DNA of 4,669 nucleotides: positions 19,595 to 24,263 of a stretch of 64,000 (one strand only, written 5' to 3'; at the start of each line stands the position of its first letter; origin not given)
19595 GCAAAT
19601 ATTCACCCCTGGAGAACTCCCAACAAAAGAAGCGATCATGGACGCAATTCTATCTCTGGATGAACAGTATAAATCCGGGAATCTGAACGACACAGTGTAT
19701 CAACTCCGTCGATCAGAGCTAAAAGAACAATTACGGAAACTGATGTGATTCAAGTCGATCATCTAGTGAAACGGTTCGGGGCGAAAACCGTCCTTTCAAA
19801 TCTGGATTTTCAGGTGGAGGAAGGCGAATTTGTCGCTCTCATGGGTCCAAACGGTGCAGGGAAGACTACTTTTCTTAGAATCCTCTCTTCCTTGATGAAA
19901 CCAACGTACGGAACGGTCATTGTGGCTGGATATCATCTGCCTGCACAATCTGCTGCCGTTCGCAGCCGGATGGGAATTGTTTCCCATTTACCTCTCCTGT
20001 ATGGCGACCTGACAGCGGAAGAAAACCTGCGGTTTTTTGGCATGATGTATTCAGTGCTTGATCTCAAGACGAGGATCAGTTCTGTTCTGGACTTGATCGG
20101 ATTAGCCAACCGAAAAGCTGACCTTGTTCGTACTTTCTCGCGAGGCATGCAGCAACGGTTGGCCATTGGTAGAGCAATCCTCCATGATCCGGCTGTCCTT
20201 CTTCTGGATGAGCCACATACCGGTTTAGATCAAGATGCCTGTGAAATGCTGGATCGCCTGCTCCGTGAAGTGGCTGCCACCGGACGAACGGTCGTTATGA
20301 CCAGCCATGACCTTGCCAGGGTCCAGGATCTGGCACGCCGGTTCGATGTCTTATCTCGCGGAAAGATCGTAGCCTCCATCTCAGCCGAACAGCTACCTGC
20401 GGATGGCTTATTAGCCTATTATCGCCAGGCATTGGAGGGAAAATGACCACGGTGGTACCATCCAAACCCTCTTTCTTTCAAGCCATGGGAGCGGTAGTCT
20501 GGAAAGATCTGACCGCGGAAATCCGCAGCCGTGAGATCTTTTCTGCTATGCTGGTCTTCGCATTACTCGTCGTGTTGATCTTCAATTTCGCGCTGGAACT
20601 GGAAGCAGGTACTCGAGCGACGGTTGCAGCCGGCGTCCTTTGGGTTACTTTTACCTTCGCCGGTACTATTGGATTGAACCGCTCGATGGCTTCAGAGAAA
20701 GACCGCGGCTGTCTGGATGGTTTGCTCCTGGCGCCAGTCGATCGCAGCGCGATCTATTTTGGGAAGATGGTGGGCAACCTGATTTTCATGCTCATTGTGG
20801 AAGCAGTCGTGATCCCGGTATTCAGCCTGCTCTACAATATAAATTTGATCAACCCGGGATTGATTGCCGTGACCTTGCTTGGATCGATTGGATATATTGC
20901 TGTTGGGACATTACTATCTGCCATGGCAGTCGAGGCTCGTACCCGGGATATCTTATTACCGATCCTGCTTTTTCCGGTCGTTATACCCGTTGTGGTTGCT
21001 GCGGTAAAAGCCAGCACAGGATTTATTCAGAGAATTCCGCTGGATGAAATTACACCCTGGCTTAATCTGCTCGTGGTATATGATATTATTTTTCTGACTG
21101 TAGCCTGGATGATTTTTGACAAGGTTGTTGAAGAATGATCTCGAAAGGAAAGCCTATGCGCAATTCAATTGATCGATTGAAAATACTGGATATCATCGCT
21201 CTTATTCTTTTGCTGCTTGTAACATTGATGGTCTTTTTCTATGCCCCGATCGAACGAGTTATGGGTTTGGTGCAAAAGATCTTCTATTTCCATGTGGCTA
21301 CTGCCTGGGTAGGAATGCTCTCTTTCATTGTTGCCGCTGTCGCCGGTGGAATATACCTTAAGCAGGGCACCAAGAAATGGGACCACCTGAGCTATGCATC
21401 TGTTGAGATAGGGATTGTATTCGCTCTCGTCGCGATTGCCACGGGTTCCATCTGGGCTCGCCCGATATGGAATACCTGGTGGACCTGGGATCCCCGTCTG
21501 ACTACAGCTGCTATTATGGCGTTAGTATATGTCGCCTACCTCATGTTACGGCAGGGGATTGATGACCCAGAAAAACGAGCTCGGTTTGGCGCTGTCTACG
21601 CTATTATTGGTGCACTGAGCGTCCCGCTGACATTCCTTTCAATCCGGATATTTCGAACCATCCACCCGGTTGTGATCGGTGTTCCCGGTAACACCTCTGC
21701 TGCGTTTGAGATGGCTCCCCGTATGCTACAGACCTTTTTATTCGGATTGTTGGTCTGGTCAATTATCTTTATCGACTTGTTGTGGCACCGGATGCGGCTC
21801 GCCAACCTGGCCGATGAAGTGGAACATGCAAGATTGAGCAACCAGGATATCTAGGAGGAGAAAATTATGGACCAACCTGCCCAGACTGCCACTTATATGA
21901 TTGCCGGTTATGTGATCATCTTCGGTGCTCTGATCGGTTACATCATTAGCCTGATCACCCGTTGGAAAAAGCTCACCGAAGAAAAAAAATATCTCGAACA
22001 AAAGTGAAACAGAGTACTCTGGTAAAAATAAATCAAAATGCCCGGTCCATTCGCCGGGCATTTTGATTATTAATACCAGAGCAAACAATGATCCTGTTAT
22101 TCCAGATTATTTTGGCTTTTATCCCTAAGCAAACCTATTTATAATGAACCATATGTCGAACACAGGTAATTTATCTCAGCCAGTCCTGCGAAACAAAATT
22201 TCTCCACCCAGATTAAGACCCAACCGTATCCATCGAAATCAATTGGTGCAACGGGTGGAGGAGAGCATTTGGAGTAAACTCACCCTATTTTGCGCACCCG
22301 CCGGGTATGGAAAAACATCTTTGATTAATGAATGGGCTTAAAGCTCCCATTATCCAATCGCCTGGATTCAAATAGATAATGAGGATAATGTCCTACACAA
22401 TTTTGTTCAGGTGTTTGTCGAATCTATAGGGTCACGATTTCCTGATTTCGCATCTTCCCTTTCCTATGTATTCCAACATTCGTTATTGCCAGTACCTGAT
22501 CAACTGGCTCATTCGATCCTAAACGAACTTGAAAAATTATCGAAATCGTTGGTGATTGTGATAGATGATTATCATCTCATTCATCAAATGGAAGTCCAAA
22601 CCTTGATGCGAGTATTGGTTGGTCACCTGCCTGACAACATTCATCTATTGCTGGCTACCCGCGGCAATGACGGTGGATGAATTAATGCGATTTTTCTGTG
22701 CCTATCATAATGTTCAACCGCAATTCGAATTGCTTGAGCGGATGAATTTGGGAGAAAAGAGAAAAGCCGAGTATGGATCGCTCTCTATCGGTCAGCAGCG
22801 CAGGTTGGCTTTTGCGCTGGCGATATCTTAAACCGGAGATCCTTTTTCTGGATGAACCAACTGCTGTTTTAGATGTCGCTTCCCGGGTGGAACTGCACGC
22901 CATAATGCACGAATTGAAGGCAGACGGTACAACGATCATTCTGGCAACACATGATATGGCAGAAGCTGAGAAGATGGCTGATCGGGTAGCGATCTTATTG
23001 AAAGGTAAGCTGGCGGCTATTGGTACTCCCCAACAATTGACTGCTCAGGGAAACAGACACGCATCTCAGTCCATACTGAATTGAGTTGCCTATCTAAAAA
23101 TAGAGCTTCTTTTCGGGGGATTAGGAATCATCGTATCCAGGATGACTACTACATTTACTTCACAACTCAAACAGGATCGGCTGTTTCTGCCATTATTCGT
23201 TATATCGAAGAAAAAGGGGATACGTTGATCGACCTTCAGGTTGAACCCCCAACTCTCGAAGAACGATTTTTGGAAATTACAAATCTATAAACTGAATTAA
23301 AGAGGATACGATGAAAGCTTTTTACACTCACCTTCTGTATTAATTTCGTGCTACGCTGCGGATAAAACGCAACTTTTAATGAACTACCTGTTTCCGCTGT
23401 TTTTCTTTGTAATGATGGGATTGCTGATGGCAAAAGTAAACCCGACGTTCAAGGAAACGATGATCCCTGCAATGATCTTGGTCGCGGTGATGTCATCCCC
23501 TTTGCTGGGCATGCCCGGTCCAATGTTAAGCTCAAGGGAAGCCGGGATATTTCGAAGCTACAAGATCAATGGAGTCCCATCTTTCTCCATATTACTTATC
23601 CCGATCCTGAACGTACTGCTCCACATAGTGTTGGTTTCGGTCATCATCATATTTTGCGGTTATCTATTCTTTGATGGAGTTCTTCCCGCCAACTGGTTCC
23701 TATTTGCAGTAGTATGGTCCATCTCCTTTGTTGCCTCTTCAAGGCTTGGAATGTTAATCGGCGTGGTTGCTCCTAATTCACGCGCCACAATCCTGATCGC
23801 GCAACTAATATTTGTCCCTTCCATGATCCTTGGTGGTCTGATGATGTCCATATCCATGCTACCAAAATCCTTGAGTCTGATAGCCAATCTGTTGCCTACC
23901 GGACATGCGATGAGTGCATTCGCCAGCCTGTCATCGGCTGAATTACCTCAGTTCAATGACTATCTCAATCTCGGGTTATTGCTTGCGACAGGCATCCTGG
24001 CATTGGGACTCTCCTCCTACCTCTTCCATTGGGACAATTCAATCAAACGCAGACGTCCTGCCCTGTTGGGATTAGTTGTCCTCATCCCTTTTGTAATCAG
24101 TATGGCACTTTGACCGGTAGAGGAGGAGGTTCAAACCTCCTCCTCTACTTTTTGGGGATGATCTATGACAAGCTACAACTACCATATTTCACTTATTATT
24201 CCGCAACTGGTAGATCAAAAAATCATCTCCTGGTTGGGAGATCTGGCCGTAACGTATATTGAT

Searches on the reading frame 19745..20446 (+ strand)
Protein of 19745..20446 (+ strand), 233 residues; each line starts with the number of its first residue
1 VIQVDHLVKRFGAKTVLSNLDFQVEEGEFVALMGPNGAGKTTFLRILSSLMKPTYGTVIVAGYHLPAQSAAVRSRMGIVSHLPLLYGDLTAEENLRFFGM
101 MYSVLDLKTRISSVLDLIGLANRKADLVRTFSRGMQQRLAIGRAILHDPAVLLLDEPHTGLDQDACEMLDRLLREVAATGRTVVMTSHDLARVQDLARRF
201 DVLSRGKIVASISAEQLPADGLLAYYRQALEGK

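Call 15: search_protein_families(library=pfam, proteins=[window:19745-20446:+], max_evalue=0.001)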
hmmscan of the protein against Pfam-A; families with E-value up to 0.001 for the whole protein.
window:19745-20446:+ (233 aa): 6 families
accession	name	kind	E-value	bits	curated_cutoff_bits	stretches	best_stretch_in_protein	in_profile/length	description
PF00005.33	ABC_tran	-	1.8e-30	106.8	25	1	17-158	1-136/137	ABC transporter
PF13304.12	AAA_21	-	1.7e-12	48.5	27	2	127-190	234-300/304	AAA domain, putative AbiEii toxin, Type IV TA system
PF13401.12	AAA_22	-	1e-05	26.3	27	1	27-174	5-109/130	AAA domain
PF13191.12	AAA_16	-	0.0002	22.4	32.6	1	24-179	19-162/167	AAA ATPase domain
PF13175.12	AAA_15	-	0.00042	20.5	32.1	0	25-53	24-49/374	AAA ATPase domain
PF13514.12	AAA_27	-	0.00055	20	22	1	9-51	9-50/206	AAA domain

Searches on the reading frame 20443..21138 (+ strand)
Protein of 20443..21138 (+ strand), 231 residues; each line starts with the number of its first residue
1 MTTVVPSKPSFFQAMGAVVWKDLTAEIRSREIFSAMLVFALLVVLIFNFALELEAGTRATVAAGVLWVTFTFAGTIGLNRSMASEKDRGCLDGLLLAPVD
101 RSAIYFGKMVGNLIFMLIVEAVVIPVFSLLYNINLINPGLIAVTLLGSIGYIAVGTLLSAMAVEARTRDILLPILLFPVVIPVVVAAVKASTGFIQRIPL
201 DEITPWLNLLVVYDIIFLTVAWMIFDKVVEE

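Call 75: search_protein_families(library=pfam, proteins=[window:20443-21138:+], max_evalue=0.001)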
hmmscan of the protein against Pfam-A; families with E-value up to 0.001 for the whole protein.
window:20443-21138:+ (231 aa): 5 families
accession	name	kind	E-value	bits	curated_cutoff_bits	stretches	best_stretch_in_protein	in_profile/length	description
PF03379.19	CcmB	-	1.2e-32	113.5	24.9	1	17-221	3-205/215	CcmB protein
PF12698.13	ABC2_membrane_3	-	8.5e-08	32.1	31.6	1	61-187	164-291/347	ABC-2 family transporter protein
PF12679.13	ABC2_membrane_2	-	7.4e-07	29.1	27.2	1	17-185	2-203/283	ABC-2 family transporter protein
PF12730.13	ABC2_membrane_4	-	0.00012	22.5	27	1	32-177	18-172/179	ABC-2 family transporter protein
PF19814.4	DUF6297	-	0.00065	19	29.8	1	94-222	40-167/375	Family of unknown function (DUF6297)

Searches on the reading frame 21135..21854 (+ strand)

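Call 75: search_protein_families(library=pfam, proteins=[window:21135-21854:+], max_evalue=0.001)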
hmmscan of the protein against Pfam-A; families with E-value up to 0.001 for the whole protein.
window:21135-21854:+ (239 aa): 1 family
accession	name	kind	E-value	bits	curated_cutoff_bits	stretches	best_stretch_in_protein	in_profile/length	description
PF01578.25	Cytochrom_C_asm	-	1.1e-29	104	29.9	1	13-177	29-212/212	Cytochrome C assembly protein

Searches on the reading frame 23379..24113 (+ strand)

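Call 75: search_protein_families(library=pfam, proteins=[window:23379-24113:+], max_evalue=0.001)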
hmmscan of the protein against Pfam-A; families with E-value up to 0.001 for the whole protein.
window:23379-24113:+ (244 aa): 2 families
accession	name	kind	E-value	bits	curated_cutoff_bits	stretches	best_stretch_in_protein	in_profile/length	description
PF01061.29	ABC2_membrane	-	4.3e-13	49.7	26.9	1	2-183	24-208/211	ABC-2 type transporter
PF12698.13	ABC2_membrane_3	-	8.6e-11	41.9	31.6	1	20-213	156-346/347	ABC-2 family transporter protein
